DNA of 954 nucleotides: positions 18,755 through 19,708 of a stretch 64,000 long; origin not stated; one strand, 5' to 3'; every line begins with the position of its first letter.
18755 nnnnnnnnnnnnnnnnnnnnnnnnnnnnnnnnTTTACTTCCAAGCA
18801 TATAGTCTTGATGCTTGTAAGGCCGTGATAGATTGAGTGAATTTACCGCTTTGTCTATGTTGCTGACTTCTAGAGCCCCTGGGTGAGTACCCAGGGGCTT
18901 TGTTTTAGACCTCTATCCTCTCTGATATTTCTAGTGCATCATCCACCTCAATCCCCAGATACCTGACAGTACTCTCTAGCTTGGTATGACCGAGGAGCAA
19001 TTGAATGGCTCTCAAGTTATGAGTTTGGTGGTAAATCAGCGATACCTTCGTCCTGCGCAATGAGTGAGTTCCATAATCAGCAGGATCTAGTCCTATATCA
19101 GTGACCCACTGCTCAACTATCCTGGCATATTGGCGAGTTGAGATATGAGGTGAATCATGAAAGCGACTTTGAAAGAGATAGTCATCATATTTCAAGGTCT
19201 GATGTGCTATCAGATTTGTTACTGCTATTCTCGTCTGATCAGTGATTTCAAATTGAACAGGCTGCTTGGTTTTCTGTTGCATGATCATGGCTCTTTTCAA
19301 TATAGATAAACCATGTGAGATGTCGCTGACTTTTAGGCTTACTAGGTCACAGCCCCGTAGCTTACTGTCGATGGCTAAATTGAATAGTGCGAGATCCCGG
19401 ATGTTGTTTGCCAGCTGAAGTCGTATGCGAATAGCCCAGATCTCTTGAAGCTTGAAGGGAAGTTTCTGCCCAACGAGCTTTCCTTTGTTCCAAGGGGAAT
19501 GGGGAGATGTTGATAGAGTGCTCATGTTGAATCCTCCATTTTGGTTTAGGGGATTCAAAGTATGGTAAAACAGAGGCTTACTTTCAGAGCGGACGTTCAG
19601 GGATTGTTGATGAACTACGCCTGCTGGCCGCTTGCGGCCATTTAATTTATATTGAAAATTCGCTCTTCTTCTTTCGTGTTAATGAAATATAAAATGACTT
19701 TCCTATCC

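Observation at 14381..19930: Inverted-repeat-bounded 5.5-kb unit: Mrr-nuclease/STAND NTPase (Avs-like) plus short tyrosine recombinase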

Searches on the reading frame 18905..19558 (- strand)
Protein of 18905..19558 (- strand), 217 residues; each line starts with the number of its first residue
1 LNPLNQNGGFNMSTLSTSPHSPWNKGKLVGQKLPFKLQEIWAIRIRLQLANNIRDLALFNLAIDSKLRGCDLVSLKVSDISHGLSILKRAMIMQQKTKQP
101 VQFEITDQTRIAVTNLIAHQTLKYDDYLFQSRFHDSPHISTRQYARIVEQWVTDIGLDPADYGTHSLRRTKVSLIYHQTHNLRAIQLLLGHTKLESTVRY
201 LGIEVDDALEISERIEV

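Call 6: search_protein_families(library=pfam, proteins=[window:18905-19558:-], max_evalue=0.01)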
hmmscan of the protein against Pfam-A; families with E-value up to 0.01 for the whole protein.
window:18905-19558:- (217 aa): 1 family
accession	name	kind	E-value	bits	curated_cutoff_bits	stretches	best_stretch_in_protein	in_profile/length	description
PF00589.27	Phage_integrase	-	1.9e-18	67.2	27.1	1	50-201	19-166/172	Phage integrase family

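Call 7: search_protein_families(library=padloc, proteins=[window:18905-19558:-], max_evalue=0.01)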
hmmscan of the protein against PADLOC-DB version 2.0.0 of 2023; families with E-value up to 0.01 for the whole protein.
window:18905-19558:- (217 aa): 0 families

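Call 10: find_homologous_proteins(query=window:18905-19558:-)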
Query window:18905-19558:- (217 aa): 8000 proteins with E <= 0.001 among 8000 candidates; the best 120 are listed.
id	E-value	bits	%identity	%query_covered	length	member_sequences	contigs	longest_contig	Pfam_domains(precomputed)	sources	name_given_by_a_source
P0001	4.1e-124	430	95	95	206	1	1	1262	PF00589.28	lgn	-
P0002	7.9e-123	426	94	95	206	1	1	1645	PF00589.28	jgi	-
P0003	4.0e-121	420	93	95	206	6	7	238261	PF00589.28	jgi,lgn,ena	-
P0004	5.0e-121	420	93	95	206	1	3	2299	PF00589.28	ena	-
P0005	6.2e-121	419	93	95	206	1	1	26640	PF00589.28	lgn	-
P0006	4.8e-120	417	91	95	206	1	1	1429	PF00589.28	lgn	-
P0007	3.6e-116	404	90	93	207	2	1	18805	PF00589.28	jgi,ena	-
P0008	7.3e-116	403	90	95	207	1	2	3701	PF00589.28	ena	-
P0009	1.0e-114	399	90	95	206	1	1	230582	PF00589.28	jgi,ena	-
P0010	7.4e-114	396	87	95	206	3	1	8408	PF00589.28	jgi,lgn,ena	-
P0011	2.0e-113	395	89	93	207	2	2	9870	PF00589.28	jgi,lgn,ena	-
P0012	3.2e-113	394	90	91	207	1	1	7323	PF00589.28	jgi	-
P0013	8.5e-109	380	85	95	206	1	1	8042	PF00589.28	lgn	-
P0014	1.4e-107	376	83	95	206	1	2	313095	PF00589.28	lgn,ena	-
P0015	3.8e-107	374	83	95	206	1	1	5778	PF00589.28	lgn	-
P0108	1.5e-93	330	74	95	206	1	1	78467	PF00589.28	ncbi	-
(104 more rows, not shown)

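Call 11: find_encoding_contigs(protein=P0003, flank=10000, max_places=4)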
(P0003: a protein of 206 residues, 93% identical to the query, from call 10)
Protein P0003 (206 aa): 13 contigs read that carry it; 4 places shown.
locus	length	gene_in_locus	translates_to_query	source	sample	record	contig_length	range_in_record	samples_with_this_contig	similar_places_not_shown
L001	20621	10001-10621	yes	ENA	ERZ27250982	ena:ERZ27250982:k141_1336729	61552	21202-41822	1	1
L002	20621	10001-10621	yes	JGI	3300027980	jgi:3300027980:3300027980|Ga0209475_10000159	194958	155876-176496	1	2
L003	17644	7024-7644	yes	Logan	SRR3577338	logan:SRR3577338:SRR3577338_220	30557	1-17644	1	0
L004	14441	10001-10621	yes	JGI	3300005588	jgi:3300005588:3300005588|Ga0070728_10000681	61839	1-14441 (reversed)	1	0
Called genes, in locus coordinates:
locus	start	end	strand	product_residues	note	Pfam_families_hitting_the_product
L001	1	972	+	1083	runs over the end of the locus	PF00873:ACR_tran, PF03176:MMPL (weak), PF02355:SecD_SecF_C (faint), PF00873:ACR_tran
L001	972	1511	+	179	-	PF14356:DUF4403 (weak)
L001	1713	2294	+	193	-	-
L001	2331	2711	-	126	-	PF01844:HNH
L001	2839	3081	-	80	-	-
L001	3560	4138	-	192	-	PF02482:Ribosomal_S30AE, PF00313:CSD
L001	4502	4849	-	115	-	PF05221:AdoHcyase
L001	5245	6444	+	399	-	PF04143:Sulf_transp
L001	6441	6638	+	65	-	-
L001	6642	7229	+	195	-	PF22308:DUF6969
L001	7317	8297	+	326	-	PF00581:Rhodanese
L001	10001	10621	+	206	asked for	PF00589:Phage_integrase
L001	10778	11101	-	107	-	PF01545:Cation_efflux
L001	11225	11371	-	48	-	-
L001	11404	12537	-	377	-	PF07690:MFS_1, PF12832:MFS_1_like (weak), PF07690:MFS_1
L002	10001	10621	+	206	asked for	PF00589:Phage_integrase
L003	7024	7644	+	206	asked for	PF00589:Phage_integrase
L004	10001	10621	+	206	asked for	PF00589:Phage_integrase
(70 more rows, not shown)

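Call 12: find_encoding_contigs(protein=P0014, flank=10000, max_places=3)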
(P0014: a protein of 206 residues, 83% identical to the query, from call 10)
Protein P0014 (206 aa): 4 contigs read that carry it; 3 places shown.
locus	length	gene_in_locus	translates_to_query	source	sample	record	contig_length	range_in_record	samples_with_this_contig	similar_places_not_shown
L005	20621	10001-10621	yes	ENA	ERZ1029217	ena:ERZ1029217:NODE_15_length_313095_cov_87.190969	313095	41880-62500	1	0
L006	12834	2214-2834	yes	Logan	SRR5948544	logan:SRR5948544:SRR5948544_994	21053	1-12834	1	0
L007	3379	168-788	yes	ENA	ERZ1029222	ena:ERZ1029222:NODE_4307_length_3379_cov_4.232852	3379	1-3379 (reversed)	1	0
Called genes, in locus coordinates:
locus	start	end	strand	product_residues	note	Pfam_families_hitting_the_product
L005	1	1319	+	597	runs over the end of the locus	PF00805:Pentapeptide (faint), PF13576:Pentapeptide_3 (faint), PF13599:Pentapeptide_4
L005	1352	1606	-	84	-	PF09932:DUF2164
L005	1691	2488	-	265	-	PF01841:Transglut_core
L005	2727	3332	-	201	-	-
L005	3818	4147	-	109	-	-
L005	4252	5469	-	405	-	PF13657:Couple_hipA, PF07804:HipA_C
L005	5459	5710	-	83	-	PF13744:HTH_37 (weak), PF13560:HTH_31, PF12844:HTH_19, PF01381:HTH_3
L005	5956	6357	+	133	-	-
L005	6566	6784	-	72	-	-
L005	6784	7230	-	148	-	PF18648:ADPRTs_Tse2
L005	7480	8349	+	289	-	PF18765:Polbeta, PF05168:HEPN (weak)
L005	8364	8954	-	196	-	PF07791:Imm11 (weak)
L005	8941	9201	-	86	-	-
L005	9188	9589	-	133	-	-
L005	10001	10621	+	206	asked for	PF00589:Phage_integrase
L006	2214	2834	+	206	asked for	PF00589:Phage_integrase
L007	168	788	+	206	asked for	PF00589:Phage_integrase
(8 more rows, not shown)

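Call 13: find_encoding_contigs(protein=P0108, flank=10000, max_places=3)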
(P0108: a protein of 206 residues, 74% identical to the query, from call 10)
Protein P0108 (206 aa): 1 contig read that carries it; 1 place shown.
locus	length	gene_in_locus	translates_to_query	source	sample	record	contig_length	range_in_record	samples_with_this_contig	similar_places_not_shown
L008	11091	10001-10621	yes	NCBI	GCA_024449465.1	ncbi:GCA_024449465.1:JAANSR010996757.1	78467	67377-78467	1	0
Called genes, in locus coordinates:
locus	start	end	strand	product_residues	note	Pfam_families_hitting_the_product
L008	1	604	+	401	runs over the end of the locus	PF00563:EAL, PF08668:HDOD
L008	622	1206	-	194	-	PF02545:Maf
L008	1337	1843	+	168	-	PF02620:YceD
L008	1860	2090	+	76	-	PF01783:Ribosomal_L32p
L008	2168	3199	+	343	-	PF02504:FA_synthesis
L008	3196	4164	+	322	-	PF00108:Thiolase_N (weak), PF08545:ACP_syn_III, PF08541:ACP_syn_III_C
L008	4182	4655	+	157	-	PF01928:CYTH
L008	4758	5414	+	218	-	PF00072:Response_reg, PF00196:GerE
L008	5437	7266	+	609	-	PF01541:GIY-YIG, PF27096:UvrC_M, PF02151:UVR (weak), PF22920:UvrC_RNaseH, PF08459:UvrC_RNaseH_dom, PF00633:HHH (faint), PF12826:HHH_2 (weak), PF14520:HHH_5 (weak)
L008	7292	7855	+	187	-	PF01066:CDP-OH_P_transf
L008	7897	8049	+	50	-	-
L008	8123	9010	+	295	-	PF00589:Phage_integrase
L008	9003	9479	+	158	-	-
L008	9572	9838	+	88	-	-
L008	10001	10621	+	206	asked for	PF00589:Phage_integrase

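Call 15: search_protein_families(library=ncbifam, proteins=[window:18905-19558:-], max_evalue=0.01)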
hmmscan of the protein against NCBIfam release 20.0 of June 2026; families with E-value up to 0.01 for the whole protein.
window:18905-19558:- (217 aa): 8 families
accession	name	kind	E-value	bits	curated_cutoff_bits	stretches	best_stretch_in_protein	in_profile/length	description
NF040815.2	recomb_XerA_Arch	equivalog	2.1e-16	60.3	220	1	47-207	106-258/263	site-specific tyrosine recombinase/integron integrase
TIGR02224.1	recomb_XerC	equivalog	7.1e-14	51.9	335.15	1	48-207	123-281/295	tyrosine recombinase XerC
TIGR02225.1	recomb_XerD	equivalog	4.8e-09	35.9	329.6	1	47-203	118-274/290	site-specific tyrosine recombinase XerD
NF001399.0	PRK00283.1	subfamily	1.4e-08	34.3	279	1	48-203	129-283/300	tyrosine recombinase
NF003462.0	PRK05084.1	equivalog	2e-08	33.4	267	1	50-209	192-350/360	tyrosine recombinase XerS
NF002331.0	PRK01287.1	subfamily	0.00067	18.7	371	1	51-204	160-313/365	site-specific tyrosine recombinase XerC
NF007371.0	PRK09871.1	subfamily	0.00091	18.8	222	1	50-202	23-173/198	tyrosine-type DNA invertase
TIGR02249.1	integrase_gron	subfamily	0.0043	16.4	265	1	137-201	235-298/315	integron integrase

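Call 16: search_solved_structures(query=window:18905-19558:-, max_evalue=0.01)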
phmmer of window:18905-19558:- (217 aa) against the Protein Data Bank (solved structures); distinct sequences matched with E-value up to 0.01: 5.
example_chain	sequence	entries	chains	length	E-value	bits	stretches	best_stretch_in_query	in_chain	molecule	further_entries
1a0p_A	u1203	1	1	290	0.001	21.9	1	31-204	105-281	SITE-SPECIFIC RECOMBINASE XERD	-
5dcf_A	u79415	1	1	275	0.0022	20.8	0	53-205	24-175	Tyrosine recombinase XerD,DNA translocase FtsK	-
3nkh_A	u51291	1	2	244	0.0026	20.6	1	132-199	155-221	Integrase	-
5jjv_A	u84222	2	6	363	0.0058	19.5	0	145-201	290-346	Tyrosine recombinase XerH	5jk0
4a8e_A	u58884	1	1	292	0.0077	19.1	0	32-205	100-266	PROBABLE TYROSINE RECOMBINASE XERC-LIKE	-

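Call 32: list_cluster_members(proteins=[P0121, window:18905-19525:-, window:12830-13987:+, window:20072-20302:+])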
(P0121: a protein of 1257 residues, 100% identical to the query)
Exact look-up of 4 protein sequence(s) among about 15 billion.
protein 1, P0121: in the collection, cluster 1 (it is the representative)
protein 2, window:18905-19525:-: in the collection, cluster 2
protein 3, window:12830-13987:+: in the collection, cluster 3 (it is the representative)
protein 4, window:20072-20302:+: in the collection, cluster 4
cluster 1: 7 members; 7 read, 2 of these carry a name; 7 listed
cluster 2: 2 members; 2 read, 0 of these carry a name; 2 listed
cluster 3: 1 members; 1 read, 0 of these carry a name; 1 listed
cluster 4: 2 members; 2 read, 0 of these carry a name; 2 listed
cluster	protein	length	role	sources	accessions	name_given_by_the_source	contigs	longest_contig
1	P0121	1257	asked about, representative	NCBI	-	-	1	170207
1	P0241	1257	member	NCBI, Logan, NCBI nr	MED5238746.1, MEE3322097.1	MAG: hypothetical protein VX379_04130 [Pseudomonadota bacterium] | hypothetical protein [Pseudomonadota bacterium]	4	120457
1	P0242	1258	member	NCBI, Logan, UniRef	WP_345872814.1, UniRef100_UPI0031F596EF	hypothetical protein [Shewanella algae] | hypothetical protein n=1 Tax=Shewanella algae TaxID=38313 RepID=UPI0031F596EF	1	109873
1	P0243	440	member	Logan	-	-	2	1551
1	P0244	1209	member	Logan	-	-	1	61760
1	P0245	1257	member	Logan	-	-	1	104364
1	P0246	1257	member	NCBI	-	-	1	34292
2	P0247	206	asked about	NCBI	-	-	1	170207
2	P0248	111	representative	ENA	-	-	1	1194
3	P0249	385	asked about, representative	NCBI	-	-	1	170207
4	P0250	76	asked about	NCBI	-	-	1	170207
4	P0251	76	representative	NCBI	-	-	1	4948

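Call 33: find_encoding_contigs(protein=P0005, flank=10000, max_places=3)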
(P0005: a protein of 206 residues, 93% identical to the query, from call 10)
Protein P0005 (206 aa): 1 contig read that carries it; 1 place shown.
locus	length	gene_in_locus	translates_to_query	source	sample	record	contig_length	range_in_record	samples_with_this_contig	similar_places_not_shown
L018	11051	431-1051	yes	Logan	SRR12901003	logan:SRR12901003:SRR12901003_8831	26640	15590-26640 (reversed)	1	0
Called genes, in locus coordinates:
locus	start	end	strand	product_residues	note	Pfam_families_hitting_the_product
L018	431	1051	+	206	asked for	PF00589:Phage_integrase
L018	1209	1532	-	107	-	PF01545:Cation_efflux (weak)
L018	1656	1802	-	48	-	-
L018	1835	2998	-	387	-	PF07690:MFS_1, PF12832:MFS_1_like (weak), PF07690:MFS_1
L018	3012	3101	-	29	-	-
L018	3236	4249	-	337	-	PF09982:LpxR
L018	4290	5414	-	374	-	PF12679:ABC2_membrane_2, PF12698:ABC2_membrane_3, PF01061:ABC2_membrane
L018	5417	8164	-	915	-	PF00005:ABC_tran, PF13304:AAA_21 (weak), PF00005:ABC_tran, PF12679:ABC2_membrane_2, PF12698:ABC2_membrane_3, PF01061:ABC2_membrane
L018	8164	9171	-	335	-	-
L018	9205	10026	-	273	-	PF02900:LigB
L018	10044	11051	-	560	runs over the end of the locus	PF03109:ABC1, PF27536:UbiB_helical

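Call 43: find_related_loci(query=A2, collection=genome_contigs, flank=10000)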
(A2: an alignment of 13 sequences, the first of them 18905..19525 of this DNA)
Query A2 (206 aa) in genome_contigs; peptide patterns used: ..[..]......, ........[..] (x = any residue, [..] = any of these).
600 stretches matched a pattern (row limit reached: there are more); 554 encode a relative of the query (tblastn E <= 1e-3); the best 80 are kept; 80 distinct loci.
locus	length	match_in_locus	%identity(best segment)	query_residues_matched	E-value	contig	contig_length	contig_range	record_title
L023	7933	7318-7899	79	9-202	3e-105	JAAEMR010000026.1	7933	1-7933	MAG: Gammaproteobacteria bacterium isolate Bse_11 BseG_CONTIG277553, whole genome shotgun sequence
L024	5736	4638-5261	75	1-206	9e-103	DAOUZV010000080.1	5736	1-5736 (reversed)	MAG TPA_asm: Chloroflexota bacterium isolate CSMAG_962 CSMAG_962_k141_6107208_length_5736_cov_5.9803, whole genome shotg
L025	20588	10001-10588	73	11-206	4e-99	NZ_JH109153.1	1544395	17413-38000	Methylobacter tundripaludum SV96 Mettuscaffold_2, whole genome shotgun sequence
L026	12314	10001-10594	72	9-206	5e-99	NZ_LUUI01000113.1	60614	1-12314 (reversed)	Methylomonas lenta strain R-45370 contig_49_(1..60614), whole genome shotgun sequence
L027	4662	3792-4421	70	2-206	1e-98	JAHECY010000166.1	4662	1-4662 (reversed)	MAG: Gammaproteobacteria bacterium isolate Ww183 NODE_60551_length_4662_cov_3.862145, whole genome shotgun sequence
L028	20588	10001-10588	73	11-206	3e-98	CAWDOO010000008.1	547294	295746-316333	MAG: uncultured Gammaproteobacteria bacterium isolate MFD04716.bin.2.80 genome assembly, contig: contig_56393, whole gen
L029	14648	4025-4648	71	1-206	6e-98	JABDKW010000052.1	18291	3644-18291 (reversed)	MAG: Gammaproteobacteria bacterium isolate SS_bin_59 k127_592587, whole genome shotgun sequence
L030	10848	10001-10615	66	2-206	4e-97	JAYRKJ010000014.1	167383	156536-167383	MAG: Burkholderiaceae bacterium isolate XM2_XAASGE1bin.12 NODE_135_length_167383_cov_4.616187, whole genome shotgun sequ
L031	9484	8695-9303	71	4-206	4e-97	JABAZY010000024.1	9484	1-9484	MAG: Alphaproteobacteria bacterium isolate HE327_NSB047 NODE_8794_length_9484_cov_5.678969, whole genome shotgun sequenc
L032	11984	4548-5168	69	1-206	2e-96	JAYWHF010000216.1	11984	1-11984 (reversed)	MAG: Gammaproteobacteria bacterium isolate GLR68_GL53_UP_2_concoct_68 GLR68_GL53_UP_2_concoct_68_215, whole genome shotg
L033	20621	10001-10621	69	1-206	6e-96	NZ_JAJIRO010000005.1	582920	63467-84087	Paucibacter sp. Y2R2-4 Y2R2-4-assembly_contig_5, whole genome shotgun sequence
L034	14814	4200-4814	68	2-206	1e-95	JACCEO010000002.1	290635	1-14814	Alcaligenaceae bacterium strain CGII-43 scaffold_1, whole genome shotgun sequence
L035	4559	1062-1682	67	1-206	9e-96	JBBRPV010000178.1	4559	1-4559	MAG: Burkholderiales bacterium isolate metawrap_la1_103 W_la1_103_k141_2069501L_4559_cov_15.5643, whole genome shotgun s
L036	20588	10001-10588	71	11-206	3e-95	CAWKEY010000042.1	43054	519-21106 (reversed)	MAG: uncultured Gammaproteobacteria bacterium isolate MFD03551.bin.1.140 genome assembly, contig: contig_8949, whole gen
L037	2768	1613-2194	73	11-204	1e-97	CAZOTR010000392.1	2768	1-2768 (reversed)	MAG TPA_asm: uncultured Methylococcaceae bacterium isolate binchicken_co322_108 genome assembly, contig: NODE_35967_leng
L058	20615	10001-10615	67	2-206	9e-93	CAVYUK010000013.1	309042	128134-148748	MAG: uncultured Gammaproteobacteria bacterium isolate MFD09671.bin.2.77 genome assembly, contig: contig_4025, whole geno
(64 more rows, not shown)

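Call 57: find_encoding_contigs(protein=P0002, flank=10000, max_places=4)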
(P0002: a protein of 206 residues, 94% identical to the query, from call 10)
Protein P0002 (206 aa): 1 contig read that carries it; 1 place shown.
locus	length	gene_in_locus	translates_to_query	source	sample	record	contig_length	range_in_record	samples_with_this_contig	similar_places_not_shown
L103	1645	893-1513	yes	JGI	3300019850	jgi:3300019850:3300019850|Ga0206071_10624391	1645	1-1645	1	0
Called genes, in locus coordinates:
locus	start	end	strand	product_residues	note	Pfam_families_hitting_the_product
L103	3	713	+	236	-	?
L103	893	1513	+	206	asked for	PF00589:Phage_integrase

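Call 96: search_protein_families(library=pfam, alignment_id=A7, max_evalue=0.00001)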
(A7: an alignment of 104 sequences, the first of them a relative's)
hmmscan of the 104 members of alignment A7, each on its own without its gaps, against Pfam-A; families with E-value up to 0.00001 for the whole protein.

A. member 1, L001:7317-8294:+ (326 aa): 1 family
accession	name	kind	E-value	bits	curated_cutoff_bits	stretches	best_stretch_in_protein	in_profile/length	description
PF00581.25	Rhodanese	-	1.5e-26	93.2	22.2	2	199-315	3-101/102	Rhodanese-like domain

B. families by the number of members that match (of 104 scanned): 107 families (the first 25 are shown)
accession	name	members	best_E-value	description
PF03466.25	LysR_substrate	4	1e-32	LysR substrate binding domain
PF00126.33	HTH_1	4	1.2e-19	Bacterial regulatory helix-turn-helix protein, lysR family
PF12697.13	Abhydrolase_6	3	3.7e-16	Alpha/beta hydrolase family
PF00753.33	Lactamase_B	3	8.4e-09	Metallo-beta-lactamase superfamily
PF07690.21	MFS_1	2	1.5e-60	Major Facilitator Superfamily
PF00990.26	GGDEF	2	1.9e-42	Diguanylate cyclase, GGDEF domain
PF13289.12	SIR2_2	2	1.2e-29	SIR2-like domain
PF00561.26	Abhydrolase_1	2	1.9e-16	alpha/beta hydrolase fold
PF08447.18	PAS_3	2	2.8e-08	PAS fold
PF00245.25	Alk_phosphatase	1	1.2e-135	Alkaline phosphatase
PF00067.27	p450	1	4e-82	Cytochrome P450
PF06977.17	SdiA-regulated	1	2.3e-80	SdiA-regulated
PF00141.28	peroxidase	1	2.3e-72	Peroxidase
PF13458.12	Peripla_BP_6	1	2.6e-69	Periplasmic binding protein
PF07364.17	DUF1485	1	2e-68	Metallopeptidase family M81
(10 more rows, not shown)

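Call 97: search_protein_families(library=padloc, alignment_id=A7, max_evalue=0.00001)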
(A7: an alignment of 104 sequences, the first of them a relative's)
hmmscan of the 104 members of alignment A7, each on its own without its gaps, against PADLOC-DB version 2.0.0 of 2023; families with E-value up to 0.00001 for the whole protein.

A. member 1, L001:7317-8294:+ (326 aa): 0 families

B. families by the number of members that match (of 104 scanned): 178 families (the first 25 are shown)
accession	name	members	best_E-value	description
PDLC03854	LmuA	2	8.8e-60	-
PDLC02158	Avs1a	2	1.5e-35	-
PDLC03805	RTasMBL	2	8.3e-32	DRT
PDLC01439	typeIV_DinG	2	6.3e-15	CAS-IV-A; associated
PDLC04676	PDC-M48B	2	2.2e-08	-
PDLC04986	PDC-S28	1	7.1e-296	-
PDLC04087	SIR2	1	4.1e-124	-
PDLC04987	PDC-S28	1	1.8e-107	-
PDLC00123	GajB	1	3.2e-86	UrvD helicase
PDLC04096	SIR2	1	5.2e-79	-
PDLC00407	ThsA1|ThsA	1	3.3e-74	STALD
PDLC04082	SIR2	1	1.8e-66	-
PDLC04078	SIR2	1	1.8e-57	-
PDLC04083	SIR2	1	5e-54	-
PDLC05008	PDC-S36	1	4e-49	-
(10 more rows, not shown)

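Call 106: find_related_loci(query=A2, collection=viral_contigs, flank=6000)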
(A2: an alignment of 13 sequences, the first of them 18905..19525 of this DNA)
Query A2 (206 aa) in viral_contigs; peptide patterns used: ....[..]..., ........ (x = any residue, [..] = any of these).
96 stretches matched a pattern; 53 encode a relative of the query (tblastn E <= 1e-3); 53 distinct loci.
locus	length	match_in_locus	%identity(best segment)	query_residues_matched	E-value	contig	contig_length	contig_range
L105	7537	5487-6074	68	11-206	1e-94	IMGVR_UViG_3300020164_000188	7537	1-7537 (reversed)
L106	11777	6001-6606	69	5-206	9e-95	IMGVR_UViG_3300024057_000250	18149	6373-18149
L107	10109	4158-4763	69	5-206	9e-95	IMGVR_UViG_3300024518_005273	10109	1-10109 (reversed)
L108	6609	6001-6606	68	5-206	2e-93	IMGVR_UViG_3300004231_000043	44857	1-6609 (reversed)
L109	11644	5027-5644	66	1-206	3e-92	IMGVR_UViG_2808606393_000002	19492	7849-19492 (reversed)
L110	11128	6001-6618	66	1-206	2e-91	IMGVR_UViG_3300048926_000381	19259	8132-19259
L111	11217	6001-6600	67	7-206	5e-90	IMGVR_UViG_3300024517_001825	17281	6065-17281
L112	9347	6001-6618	63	1-206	3e-87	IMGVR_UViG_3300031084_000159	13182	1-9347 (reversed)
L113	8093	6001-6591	65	10-206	1e-82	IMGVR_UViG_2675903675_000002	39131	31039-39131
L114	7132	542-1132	64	10-206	1e-81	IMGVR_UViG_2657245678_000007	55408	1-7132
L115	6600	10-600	64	10-206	1e-81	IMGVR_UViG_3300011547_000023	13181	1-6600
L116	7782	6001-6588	64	11-206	4e-81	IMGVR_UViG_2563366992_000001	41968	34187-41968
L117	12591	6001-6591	64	10-206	7e-81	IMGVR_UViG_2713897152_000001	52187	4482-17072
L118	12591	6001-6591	63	10-206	1e-80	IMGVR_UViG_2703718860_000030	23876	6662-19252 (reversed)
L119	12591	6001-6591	63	10-206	3e-79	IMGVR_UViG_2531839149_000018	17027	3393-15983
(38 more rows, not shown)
